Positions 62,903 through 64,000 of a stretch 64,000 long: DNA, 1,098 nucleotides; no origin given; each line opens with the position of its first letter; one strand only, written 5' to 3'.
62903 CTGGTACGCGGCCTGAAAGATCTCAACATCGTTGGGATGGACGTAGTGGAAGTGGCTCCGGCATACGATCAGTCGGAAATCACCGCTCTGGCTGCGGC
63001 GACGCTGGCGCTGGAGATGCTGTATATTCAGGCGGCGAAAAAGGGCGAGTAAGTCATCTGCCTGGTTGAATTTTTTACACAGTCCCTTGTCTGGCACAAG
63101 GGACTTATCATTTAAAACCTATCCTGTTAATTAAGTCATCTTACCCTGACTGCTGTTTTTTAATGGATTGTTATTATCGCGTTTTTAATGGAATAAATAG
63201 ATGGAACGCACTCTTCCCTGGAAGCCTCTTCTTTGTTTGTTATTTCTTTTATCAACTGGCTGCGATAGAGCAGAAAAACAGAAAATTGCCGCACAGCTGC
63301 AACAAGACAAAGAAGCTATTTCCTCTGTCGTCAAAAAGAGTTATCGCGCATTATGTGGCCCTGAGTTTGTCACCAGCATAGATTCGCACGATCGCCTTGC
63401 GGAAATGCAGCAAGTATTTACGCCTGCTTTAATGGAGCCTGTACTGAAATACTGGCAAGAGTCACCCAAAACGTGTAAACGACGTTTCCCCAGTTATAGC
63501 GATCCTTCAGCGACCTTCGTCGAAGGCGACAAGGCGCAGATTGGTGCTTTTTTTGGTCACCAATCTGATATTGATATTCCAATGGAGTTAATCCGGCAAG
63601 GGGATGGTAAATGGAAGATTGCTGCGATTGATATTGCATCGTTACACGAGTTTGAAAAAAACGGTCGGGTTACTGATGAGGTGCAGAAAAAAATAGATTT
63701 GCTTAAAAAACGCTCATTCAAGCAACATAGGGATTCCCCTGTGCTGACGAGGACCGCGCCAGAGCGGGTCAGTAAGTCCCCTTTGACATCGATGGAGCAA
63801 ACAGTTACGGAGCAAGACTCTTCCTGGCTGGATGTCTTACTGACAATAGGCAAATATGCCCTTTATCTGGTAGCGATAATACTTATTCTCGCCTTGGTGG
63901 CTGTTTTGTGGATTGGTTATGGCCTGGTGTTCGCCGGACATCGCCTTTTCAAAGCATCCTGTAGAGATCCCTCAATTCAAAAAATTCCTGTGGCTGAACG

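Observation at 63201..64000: Unterminated ORF after speB missing from the ORF track: lipoprotein with a C-terminal transmembrane segment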

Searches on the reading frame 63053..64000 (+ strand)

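Call 5: search_protein_families(library=pfam, proteins=[window:63201-64000:+], max_evalue=1)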
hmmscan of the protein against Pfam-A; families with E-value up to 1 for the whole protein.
window:63201-64000:+ (266 aa): 1 family
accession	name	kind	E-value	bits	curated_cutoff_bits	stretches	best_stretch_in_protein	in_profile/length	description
PF18443.6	Tli4_N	-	0.15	12.7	26.5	1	124-221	10-105/138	Tle cognate immunity protein 4 N-terminal domain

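Call 10: search_protein_families(library=pfam, proteins=[L001:9151-10710:+], max_evalue=1)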
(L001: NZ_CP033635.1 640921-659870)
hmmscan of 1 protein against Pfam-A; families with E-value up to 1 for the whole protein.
L001:9151-10710:+ (520 aa): 2 families
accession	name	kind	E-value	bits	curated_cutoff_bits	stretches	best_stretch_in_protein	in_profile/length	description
PF06889.16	DUF1266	-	1.4e-30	107.2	27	1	306-481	1-175/175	Protein of unknown function (DUF1266)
PF20849.2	TelK_muzzle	-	0.17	12.4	27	1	330-384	14-69/118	Protelomerase, muzzle domain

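Call 11: search_protein_families(library=ncbifam, proteins=[L001:9151-10710:+], max_evalue=1)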
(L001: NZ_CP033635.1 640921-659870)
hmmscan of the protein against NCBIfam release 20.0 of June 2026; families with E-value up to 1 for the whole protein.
L001:9151-10710:+ (520 aa): 2 families
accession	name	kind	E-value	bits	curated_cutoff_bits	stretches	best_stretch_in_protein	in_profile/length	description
NF008480.0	PRK11380.1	equivalog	0.00021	20.8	386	1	302-461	167-315/353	hypothetical protein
NF045923.1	SpheroidMoxCrtARhod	equivalog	0.08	12.3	300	1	366-455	13-95/226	spheroidene monooxygenase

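Call 16: find_homologous_proteins(query=L001:9151-10710:+, max_evalue=0.001)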
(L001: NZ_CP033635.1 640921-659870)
Query L001:9151-10710:+ (520 aa): 11 proteins with E <= 0.001 among 8000 candidates.
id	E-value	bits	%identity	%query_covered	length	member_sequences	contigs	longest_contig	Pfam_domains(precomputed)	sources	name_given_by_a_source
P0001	0.0e+0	1155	96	100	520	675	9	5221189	PF06889.17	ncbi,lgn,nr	ncbi:TPA: DUF1266 domain-containing protein [Escherichia coli]|nr:DUF1266 domain-containing protein 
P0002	0.0e+0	1028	86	100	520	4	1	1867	PF06889.17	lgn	-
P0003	7.4e-282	953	90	89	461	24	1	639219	PF06889.17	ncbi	-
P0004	1.2e-256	870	96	77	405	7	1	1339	PF06889.17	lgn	-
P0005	4.9e-206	703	95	63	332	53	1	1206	-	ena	-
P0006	9.2e-168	577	51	96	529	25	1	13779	PF06889.17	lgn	-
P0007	2.4e-129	450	62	61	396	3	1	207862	PF06889.17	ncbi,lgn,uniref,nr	ncbi:DUF1266 domain-containing protein [Leminorella grimontii]|uniref:DUF1266 domain-containing prot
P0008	2.7e-108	381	40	89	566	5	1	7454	PF06889.17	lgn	-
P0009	5.3e-108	380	40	90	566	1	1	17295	PF06889.17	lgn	-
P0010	2.2e-106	375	40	96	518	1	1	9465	PF06889.17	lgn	-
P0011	1.1e-101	359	40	96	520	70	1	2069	PF06889.17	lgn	-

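Call 23: find_encoding_contigs(protein=P0009, flank=8000, max_places=3)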
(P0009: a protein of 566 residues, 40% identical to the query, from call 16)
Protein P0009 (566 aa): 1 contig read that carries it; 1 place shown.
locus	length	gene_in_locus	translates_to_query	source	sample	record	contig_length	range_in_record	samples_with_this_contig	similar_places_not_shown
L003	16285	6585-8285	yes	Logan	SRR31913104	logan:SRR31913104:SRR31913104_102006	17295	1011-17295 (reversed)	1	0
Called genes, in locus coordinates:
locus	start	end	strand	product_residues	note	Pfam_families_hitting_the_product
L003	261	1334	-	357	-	PF00005:ABC_tran, PF13304:AAA_21 (faint)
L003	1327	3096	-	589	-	PF00528:BPD_transp_1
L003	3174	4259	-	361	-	PF13531:SBP_bac_11, PF01547:SBP_bac_1, PF13416:SBP_bac_8, PF13343:SBP_bac_6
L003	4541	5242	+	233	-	-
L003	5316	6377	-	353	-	PF08240:ADH_N, PF00107:ADH_zinc_N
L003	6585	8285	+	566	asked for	PF06889:DUF1266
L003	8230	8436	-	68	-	-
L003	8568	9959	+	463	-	PF12390:Se-cys_synth_N, PF03841:SelA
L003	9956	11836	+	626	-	PF00009:GTP_EFTU, PF01926:MMR_HSR1 (weak), PF03144:GTP_EFTU_D2, PF25461:Beta-barrel_SelB, PF21458:WHD_1st_3rd_SelB, PF09106:WHD_2nd_SelB, PF21214:WHD_2nd_SelB_bact, PF09107:WHD_3rd_SelB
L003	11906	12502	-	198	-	PF10688:Imp-YgjV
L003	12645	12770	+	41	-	-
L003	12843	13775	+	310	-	PF00126:HTH_1, PF03466:LysR_substrate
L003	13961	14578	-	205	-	PF00694:Aconitase_C, PF27512:LeuD, PF27434:LeuD_C (weak)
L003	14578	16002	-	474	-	PF00330:Aconitase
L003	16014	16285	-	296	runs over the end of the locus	PF00561:Abhydrolase_1, PF12697:Abhydrolase_6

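Call 24: find_encoding_contigs(protein=P0006, flank=8000, max_places=3)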
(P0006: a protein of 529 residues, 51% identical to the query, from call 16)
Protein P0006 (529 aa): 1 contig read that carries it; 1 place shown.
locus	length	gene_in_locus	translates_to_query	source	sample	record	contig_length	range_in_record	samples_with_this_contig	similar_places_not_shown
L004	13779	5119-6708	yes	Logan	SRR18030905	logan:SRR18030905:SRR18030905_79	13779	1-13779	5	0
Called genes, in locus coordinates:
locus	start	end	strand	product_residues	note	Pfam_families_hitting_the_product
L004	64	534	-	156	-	PF12844:HTH_19 (weak), PF13560:HTH_31, PF01381:HTH_3, PF13443:HTH_26, PF13239:2TM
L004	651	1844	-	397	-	PF07690:MFS_1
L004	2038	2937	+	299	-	PF00892:EamA, PF03151:TPT (weak), PF00892:EamA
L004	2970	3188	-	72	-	PF13999:MarB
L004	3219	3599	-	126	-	PF00165:HTH_AraC (weak), PF12833:HTH_18, PF00165:HTH_AraC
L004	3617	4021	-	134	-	PF22381:Staph_reg_Sar_Rot (faint), PF12802:MarR_2, PF01047:MarR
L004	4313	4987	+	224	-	PF01914:MarC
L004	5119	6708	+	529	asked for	PF06889:DUF1266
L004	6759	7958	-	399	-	PF07690:MFS_1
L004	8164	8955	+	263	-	PF02567:PhzC-PhzF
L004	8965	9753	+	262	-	PF02567:PhzC-PhzF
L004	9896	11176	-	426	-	PF00939:Na_sulph_symp, PF03600:CitMHS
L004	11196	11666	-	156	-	PF04074:DUF386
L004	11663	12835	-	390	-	PF13088:BNR_2, PF02012:BNR (faint)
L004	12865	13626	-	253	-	PF03741:TerC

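Call 25: find_encoding_contigs(protein=P0007, flank=8000, max_places=3)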
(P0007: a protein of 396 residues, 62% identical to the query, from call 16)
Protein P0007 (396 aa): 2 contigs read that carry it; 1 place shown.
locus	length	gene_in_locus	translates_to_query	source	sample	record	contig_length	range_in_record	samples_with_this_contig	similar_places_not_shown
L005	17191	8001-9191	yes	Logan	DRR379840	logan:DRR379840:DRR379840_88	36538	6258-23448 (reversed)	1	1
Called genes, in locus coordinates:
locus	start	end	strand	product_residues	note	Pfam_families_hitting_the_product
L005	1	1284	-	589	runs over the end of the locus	PF00528:BPD_transp_1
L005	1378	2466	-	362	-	PF13531:SBP_bac_11, PF01547:SBP_bac_1, PF13343:SBP_bac_6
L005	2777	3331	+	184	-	-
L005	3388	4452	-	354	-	PF08240:ADH_N, PF00107:ADH_zinc_N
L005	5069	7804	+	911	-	-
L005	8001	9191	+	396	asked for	PF06889:DUF1266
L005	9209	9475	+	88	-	-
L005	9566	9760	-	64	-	-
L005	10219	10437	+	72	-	-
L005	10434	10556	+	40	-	-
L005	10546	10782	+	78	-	-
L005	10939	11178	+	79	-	PF07362:CcdA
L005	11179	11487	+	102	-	PF01845:CcdB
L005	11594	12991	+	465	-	PF12390:Se-cys_synth_N, PF03841:SelA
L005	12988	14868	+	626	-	PF00009:GTP_EFTU, PF01926:MMR_HSR1 (weak), PF03144:GTP_EFTU_D2, PF25461:Beta-barrel_SelB, PF21458:WHD_1st_3rd_SelB, PF09106:WHD_2nd_SelB, PF21214:WHD_2nd_SelB_bact, PF09107:WHD_3rd_SelB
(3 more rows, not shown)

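Call 28: find_encoding_contigs(protein=P0003, flank=6000, max_places=3)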
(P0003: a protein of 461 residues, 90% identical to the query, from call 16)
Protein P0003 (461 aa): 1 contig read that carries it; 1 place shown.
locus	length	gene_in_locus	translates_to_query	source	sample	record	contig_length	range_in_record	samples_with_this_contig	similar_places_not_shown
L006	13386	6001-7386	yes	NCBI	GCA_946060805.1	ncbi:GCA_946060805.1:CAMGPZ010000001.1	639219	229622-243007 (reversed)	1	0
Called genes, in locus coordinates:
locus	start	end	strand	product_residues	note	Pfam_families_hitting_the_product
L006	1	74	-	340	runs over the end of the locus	PF03480:DctP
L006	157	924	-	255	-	PF23441:SDR, PF00106:adh_short, PF08659:KR, PF13561:adh_short_C2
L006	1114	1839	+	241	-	PF00392:GntR, PF08279:HTH_11 (faint), PF07729:FCD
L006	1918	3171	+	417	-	PF02746:MR_MLE_N, PF13378:MR_MLE_C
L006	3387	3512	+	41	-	-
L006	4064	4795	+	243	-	-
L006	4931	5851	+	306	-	PF00491:Arginase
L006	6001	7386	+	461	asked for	PF06889:DUF1266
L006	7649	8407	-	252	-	PF01435:Peptidase_M48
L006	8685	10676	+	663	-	PF00456:Transketolase_N, PF13292:DXP_synthase_N (faint), PF02779:Transket_pyr, PF22613:Transketolase_C_1, PF02780:Transketolase_C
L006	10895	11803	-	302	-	PF01145:Band_7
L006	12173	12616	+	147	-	PF00359:PTS_EIIA_2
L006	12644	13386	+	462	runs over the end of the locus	PF02378:PTS_EIIC, PF02302:PTS_IIB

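Call 29: search_protein_representatives(protein=L001:9151-10710:+)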
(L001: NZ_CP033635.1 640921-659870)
Query: 520 residues. Proteins with E-value up to 0.001 (for the whole library): 1196; up to 1e-10: 417; up to 1e-30: 20. The best 150 are listed.
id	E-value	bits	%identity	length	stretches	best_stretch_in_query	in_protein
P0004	3.7e-257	870.3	96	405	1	1-401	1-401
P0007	7.5e-130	450.3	61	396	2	203-507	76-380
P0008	8.5e-109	380.8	43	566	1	10-497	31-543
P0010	6.9e-107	374.5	43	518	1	11-517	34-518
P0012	4.1e-85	302.7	56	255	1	263-502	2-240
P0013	9.0e-80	285.1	91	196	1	128-275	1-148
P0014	1.2e-57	212.1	97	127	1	378-474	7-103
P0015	3.5e-45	171.0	96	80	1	441-520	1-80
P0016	2.7e-43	164.7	69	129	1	1-118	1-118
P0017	4.0e-37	144.4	37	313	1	262-488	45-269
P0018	3.6e-35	137.9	93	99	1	240-309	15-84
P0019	3.6e-35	137.9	37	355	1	246-487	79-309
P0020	4.4e-35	137.6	36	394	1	266-491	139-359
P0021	3.1e-34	134.9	37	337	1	268-488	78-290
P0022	3.1e-33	131.5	36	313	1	229-487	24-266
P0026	1.5e-31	126.0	32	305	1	264-497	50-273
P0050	2.9e-24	102.0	31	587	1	210-491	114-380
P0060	6.2e-23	97.6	27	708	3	291-488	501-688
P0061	8.8e-23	97.1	31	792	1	262-487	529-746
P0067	5.7e-22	94.4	28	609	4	391-488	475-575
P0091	9.9e-19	83.7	26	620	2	256-488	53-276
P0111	7.2e-18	80.8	31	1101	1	266-487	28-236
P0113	1.1e-17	80.2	29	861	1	265-500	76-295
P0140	3.1e-16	75.5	29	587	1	288-485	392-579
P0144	3.9e-16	75.1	31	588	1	302-490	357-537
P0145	4.1e-16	75.1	28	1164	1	263-485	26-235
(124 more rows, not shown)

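Call 33: search_protein_families(library=padloc, proteins=[L001:9151-10710:+], max_evalue=1)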
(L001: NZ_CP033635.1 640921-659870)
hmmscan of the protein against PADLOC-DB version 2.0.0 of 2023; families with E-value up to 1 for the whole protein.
L001:9151-10710:+ (520 aa): 0 families

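Call 34: search_solved_structures(query=A2, max_evalue=1)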
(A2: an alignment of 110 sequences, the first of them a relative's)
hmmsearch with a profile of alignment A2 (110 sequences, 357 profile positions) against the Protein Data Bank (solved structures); distinct sequences matched with E-value up to 1: 7.
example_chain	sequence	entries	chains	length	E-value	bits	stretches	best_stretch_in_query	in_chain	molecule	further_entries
6ale_B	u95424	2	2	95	0.17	14.1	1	93-155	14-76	Small conductance calcium-activated potassium channel protein 2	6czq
1g4y_B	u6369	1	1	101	0.21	13.8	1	90-156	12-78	CALCIUM-ACTIVATED POTASSIUM CHANNEL RSK2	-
5wbx_B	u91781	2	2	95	0.21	13.8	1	98-155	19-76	Small conductance calcium-activated potassium channel protein 2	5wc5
1kkd_A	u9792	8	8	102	0.26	13.5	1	90-156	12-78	Small conductance calcium-activated potassium channel protein 2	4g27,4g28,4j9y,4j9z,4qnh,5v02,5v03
1qx7_D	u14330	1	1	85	0.47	12.6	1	102-156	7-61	Small conductance calcium-activated potassium channel protein 2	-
3sjq_C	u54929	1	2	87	0.68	12.1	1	102-162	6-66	Small conductance calcium-activated potassium channel protein 2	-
9o85_A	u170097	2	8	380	0.94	11.6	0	89-155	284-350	Small conductance calcium-activated potassium channel protein 2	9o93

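Call 37: predict_structure(alignment_id=A2)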
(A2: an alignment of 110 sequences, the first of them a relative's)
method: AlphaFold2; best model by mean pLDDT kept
length: 520 residues; sequences in the alignment: 110
mean_pLDDT: 87.9   pTM: 0.62
mean pLDDT of the five models: 87.9, 87.6, 87.5, 87.5, 86.9
residues with pLDDT >= 90: 369; 70-90: 81; 50-70: 34; < 50: 36
segments of 3 or more residues with pLDDT < 50: 1-4, 189-205, 507-520
pLDDT, mean of each block of 10 residues (from residue 1): 52 62 81 94 93 65 87 97 87 84 93 89 88 96 93 89 94 93 65 38 59 91 95 92 91 94 97 97 81 89 95 98 96 96 98 98 97 98 97 98 96 96 97 98 96 92 97 98 95 95 68 43
secondary structure, 60 per line:
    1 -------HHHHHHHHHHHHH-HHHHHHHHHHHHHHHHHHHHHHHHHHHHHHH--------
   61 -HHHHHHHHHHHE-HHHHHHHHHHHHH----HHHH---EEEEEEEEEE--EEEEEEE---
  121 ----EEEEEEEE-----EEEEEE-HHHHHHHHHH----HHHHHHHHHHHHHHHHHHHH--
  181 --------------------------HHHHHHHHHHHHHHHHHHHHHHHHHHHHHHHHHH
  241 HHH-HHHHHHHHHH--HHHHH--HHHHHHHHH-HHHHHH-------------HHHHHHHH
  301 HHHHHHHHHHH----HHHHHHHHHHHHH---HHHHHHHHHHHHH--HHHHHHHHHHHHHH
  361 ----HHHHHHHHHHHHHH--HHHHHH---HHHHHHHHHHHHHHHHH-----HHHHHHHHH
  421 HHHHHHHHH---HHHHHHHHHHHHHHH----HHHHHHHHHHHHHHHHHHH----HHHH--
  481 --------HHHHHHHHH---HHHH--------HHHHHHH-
elements in order: H8-20 H22-52 H62-72 H75-87 H92-95 E99-108 E111-117 E125-132 E138-143 H145-154 H159-178 H207-243 H245-254 H257-261 H264-272 H274-279 H293-311 H316-328 H332-344 H347-360 H365-378 H381-386 H390-406 H412-429 H433-447 H452-470 H475-478 H489-497 H501-504 H513-519

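Call 41: search_protein_families(library=phrogs, proteins=[L001:9151-10710:+], max_evalue=0.1)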
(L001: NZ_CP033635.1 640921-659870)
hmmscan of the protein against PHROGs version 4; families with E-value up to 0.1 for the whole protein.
L001:9151-10710:+ (520 aa): 1 family
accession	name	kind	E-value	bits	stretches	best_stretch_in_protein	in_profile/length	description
phrog_2119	-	unknown function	0.06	14.4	0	16-50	19-53/119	-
